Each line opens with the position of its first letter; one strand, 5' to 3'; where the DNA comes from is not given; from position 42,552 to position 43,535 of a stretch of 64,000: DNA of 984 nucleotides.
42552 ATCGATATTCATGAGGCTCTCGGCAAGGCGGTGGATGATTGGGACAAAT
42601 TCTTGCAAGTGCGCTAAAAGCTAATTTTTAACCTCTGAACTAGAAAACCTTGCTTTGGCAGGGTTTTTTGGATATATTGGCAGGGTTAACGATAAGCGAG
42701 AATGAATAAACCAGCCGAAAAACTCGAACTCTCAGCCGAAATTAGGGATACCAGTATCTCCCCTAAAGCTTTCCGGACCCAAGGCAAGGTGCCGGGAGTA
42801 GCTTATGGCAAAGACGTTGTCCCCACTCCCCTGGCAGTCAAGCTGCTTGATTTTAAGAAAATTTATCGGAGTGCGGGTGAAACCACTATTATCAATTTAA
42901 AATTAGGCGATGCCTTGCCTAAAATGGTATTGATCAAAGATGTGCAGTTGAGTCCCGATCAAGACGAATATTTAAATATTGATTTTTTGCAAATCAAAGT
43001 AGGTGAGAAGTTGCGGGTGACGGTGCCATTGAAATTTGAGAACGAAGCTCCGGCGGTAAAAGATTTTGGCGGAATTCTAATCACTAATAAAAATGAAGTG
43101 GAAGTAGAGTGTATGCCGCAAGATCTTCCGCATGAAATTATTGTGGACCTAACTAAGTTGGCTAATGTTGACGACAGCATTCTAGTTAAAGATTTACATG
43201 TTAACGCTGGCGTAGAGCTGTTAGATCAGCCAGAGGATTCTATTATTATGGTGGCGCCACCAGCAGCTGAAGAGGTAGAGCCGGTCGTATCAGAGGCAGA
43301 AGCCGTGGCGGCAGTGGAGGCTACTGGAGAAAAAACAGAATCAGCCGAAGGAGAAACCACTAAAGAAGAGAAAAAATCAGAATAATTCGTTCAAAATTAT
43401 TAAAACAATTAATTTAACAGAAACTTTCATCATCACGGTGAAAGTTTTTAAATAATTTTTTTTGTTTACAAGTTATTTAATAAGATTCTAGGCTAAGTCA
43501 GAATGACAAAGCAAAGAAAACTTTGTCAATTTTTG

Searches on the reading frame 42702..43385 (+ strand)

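Call 39: search_protein_families(library=pfam, proteins=[window:42702-43385:+], max_evalue=0.001)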
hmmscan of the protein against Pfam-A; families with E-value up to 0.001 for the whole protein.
window:42702-43385:+ (227 aa): 2 families
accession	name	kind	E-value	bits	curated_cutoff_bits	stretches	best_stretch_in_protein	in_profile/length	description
PF14693.11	Ribosomal_TL5_C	-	1.3e-21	77.1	27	1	103-187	1-83/84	Ribosomal protein TL5, C-terminal domain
PF01386.24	Ribosomal_L25p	-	2.3e-17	63.7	23.6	1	10-95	1-82/82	Ribosomal L25p family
